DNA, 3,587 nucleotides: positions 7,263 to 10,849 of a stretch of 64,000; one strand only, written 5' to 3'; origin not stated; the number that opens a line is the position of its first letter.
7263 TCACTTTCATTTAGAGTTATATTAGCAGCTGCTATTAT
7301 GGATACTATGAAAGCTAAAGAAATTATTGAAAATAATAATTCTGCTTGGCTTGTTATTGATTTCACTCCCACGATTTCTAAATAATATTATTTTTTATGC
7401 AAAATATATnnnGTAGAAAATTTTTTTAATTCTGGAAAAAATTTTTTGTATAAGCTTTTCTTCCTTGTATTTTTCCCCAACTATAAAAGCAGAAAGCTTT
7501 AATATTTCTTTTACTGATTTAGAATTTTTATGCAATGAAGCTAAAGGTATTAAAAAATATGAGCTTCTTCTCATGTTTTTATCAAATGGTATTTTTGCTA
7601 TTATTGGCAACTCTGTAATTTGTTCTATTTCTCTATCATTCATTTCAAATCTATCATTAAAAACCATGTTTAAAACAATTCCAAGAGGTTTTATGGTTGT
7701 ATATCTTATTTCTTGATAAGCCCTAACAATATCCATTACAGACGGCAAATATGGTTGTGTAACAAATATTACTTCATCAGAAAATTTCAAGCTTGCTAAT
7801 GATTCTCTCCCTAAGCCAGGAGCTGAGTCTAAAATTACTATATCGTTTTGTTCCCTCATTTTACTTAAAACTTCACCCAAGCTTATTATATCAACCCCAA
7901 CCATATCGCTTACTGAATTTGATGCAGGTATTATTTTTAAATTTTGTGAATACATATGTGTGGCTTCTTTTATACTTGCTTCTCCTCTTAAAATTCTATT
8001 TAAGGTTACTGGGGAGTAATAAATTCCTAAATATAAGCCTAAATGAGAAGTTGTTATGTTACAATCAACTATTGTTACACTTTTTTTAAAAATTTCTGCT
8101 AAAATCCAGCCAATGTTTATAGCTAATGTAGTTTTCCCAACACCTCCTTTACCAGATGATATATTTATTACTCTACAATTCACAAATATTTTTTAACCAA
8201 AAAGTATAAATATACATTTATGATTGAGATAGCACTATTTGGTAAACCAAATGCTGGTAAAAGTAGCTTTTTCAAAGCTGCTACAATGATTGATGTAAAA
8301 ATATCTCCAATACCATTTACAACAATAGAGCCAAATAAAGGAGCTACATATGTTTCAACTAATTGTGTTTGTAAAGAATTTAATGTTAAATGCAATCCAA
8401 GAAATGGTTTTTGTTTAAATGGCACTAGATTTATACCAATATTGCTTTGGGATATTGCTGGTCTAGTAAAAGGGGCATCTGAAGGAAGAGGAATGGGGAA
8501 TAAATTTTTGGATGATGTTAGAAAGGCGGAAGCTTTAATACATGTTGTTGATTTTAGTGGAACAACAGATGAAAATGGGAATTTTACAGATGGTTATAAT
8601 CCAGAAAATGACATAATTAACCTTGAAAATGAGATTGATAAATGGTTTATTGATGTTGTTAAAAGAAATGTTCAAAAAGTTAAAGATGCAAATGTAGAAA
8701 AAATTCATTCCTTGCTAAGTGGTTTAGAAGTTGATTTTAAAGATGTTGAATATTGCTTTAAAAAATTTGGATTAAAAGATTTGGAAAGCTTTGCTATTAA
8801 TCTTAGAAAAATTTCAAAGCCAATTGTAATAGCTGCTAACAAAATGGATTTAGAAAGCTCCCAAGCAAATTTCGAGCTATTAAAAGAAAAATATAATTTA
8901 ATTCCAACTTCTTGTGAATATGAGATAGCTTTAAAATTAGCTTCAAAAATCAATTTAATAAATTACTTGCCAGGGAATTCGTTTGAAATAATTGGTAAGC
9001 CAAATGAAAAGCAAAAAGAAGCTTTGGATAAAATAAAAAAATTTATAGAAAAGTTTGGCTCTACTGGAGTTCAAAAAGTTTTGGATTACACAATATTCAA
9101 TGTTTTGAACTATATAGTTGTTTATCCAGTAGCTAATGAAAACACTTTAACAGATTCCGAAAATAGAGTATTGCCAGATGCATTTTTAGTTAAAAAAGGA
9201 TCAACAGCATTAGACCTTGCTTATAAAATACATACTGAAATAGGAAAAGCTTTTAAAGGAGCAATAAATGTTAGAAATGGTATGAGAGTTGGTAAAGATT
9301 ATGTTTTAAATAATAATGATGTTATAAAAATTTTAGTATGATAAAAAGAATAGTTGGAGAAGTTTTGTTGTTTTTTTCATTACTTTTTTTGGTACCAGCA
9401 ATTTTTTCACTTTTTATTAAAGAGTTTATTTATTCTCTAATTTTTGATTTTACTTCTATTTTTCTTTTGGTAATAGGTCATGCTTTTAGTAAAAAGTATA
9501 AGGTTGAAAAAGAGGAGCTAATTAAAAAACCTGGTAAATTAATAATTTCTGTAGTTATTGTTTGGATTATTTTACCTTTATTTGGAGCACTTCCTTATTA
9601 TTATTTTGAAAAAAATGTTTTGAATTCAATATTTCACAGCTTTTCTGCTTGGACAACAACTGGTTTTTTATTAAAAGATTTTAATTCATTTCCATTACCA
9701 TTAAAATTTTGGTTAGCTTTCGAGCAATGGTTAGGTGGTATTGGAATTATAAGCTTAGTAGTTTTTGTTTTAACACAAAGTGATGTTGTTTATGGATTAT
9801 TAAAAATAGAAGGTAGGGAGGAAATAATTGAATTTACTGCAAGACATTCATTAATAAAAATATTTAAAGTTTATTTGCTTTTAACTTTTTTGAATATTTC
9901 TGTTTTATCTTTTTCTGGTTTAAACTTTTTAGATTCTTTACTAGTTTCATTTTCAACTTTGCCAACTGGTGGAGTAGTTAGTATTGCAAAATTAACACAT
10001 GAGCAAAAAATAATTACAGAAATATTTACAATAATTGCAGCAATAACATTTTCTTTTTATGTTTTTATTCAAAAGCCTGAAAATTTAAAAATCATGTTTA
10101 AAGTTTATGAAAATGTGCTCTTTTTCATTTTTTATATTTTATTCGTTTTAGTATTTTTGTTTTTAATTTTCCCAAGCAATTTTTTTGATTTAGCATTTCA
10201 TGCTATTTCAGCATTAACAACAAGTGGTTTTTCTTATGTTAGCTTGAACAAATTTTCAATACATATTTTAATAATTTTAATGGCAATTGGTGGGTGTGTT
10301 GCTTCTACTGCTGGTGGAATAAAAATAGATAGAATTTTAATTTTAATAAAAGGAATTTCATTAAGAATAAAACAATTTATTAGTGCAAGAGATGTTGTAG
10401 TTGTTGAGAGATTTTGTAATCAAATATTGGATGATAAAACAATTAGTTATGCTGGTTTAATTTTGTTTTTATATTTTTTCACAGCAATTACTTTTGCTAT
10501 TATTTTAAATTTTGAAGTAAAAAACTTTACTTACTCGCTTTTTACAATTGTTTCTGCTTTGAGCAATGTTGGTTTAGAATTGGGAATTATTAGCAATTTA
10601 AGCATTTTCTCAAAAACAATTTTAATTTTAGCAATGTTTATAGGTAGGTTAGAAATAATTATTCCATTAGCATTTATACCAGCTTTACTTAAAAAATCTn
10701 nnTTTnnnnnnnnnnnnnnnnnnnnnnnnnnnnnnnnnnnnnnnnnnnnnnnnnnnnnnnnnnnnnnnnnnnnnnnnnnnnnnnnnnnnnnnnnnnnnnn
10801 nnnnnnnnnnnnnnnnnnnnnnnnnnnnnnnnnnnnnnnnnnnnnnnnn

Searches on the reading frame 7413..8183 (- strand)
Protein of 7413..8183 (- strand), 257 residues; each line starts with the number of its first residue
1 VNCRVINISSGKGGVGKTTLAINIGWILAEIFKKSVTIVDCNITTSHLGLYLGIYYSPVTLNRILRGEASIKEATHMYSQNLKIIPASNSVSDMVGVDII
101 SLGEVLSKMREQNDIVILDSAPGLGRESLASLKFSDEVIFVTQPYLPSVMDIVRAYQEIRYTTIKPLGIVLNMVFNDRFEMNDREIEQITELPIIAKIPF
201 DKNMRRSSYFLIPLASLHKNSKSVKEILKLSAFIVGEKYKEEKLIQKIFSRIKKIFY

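Call 50: search_protein_families(library=pfam, proteins=[window:7413-8183:-], max_evalue=0.001)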
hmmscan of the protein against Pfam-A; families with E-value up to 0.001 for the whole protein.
window:7413-8183:- (257 aa): 7 families
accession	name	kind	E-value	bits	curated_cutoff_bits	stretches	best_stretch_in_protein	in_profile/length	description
PF13614.12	AAA_31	-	3.8e-17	63.2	27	1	4-149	2-154/177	AAA domain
PF10609.15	ParA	-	4.9e-16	59.3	27.1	1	4-230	4-241/246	NUBPL iron-transfer P-loop NTPase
PF01656.29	CbiA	-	2.2e-14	54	25.4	1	8-208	3-119/125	CobQ/CobB/MinD/ParA nucleotide binding domain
PF02374.21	ArsA_ATPase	-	8e-07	29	24.3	0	9-37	6-34/305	Anion-transporting ATPase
PF13500.12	AAA_26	-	2.2e-06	28.1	27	1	137-204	130-194/198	AAA domain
PF00142.24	Fer4_NifH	-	0.00068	19.6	25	0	11-44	7-39/271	4Fe-4S iron sulfur cluster binding proteins, NifH/frxC family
PF03796.21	DnaB_C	-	0.00093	19.1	27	0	8-119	23-136/255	DnaB-like helicase C terminal domain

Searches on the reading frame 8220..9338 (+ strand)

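Call 50: search_protein_families(library=pfam, proteins=[window:8220-9338:+], max_evalue=0.001)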
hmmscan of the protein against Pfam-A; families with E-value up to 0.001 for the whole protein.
window:8220-9338:+ (373 aa): 4 families
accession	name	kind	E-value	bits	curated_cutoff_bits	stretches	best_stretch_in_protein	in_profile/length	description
PF08438.16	YGR210-like_G4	-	1.6e-30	106.1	24.7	1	205-306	1-108/108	Obg-like GTPase YGR210-like, G4 motif-containing domain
PF01926.29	MMR_HSR1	-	7.1e-18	65.2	21.9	1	3-132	1-96/113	50S ribosome-binding GTPase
PF02824.27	TGS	-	7.3e-16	58.4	22.2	1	317-372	4-59/60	TGS domain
PF02421.24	FeoB_N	-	1.2e-05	25.3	27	1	3-44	2-43/156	Ferrous iron transport protein B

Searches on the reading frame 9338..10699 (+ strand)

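Call 50: search_protein_families(library=pfam, proteins=[window:9338-10699:+], max_evalue=0.001)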
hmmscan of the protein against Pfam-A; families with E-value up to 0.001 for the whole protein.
window:9338-10699:+ (454 aa): 1 family
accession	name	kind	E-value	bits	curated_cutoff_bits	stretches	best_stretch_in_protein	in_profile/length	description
PF02386.22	TrkH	-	1.2e-27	97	27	2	280-441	314-484/502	Cation transport protein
